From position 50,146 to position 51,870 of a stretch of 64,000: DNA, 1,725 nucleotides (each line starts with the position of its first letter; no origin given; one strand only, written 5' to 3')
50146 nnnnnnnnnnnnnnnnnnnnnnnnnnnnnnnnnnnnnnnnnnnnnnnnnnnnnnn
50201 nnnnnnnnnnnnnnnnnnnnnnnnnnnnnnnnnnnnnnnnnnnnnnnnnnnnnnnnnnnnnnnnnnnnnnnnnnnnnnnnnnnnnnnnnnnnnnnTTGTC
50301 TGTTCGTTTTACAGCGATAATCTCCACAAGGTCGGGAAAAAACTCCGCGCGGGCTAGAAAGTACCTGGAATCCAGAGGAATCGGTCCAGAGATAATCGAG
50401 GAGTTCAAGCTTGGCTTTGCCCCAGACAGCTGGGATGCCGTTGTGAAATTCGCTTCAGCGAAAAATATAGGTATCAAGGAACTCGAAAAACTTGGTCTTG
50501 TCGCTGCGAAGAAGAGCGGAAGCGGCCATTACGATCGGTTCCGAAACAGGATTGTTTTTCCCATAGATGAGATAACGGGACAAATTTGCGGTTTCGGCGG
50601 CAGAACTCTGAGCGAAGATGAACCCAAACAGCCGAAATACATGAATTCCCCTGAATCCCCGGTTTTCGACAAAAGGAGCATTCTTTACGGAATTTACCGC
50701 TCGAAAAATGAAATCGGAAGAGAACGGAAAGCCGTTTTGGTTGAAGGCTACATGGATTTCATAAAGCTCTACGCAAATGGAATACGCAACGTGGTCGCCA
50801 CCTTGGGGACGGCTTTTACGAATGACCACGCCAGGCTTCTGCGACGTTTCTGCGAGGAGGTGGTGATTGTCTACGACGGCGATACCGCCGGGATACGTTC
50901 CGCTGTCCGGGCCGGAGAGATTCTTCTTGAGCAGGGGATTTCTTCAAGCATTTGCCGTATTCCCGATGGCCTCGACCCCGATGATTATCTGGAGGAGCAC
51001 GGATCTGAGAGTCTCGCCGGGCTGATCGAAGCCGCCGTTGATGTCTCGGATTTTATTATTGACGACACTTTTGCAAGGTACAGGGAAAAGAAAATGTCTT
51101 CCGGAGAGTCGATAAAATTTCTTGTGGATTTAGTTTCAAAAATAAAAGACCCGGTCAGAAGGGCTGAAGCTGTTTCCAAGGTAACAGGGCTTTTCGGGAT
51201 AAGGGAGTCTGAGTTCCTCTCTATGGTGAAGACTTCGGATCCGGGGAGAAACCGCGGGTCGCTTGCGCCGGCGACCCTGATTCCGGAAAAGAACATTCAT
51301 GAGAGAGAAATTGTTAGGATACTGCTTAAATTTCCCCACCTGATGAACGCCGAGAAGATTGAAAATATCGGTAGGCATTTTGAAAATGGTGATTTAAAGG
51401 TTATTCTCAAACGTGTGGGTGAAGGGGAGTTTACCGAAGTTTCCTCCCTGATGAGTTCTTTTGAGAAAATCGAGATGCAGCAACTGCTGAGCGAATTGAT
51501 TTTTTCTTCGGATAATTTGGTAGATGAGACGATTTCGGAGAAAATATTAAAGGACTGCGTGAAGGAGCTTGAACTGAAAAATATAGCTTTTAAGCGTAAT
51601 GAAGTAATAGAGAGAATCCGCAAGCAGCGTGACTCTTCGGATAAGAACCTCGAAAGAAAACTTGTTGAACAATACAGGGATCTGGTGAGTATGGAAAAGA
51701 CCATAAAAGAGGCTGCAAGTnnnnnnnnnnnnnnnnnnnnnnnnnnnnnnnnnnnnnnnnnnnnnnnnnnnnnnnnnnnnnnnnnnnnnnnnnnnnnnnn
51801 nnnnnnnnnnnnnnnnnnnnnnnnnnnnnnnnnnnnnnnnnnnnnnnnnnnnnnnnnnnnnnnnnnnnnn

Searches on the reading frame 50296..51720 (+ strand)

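Call 83: search_protein_families(library=pfam, proteins=[window:50296-51720:+], max_evalue=0.00001)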
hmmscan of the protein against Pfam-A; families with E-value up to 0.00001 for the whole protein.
window:50296-51720:+ (475 aa): 4 families
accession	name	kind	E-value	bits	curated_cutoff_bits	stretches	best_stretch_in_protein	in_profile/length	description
PF08275.17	DNAG_N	-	3.5e-40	137.5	26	1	15-136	9-127/128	DNA primase catalytic core, N-terminal domain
PF13155.12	Toprim_2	-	1.1e-22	80.7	22.1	1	147-232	1-88/88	Toprim-like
PF13662.12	Toprim_4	-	4.5e-21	75.3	25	1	145-219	2-83/85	Toprim domain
PF01751.28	Toprim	-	2.1e-09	37.9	23.1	1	146-211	2-81/96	Toprim domain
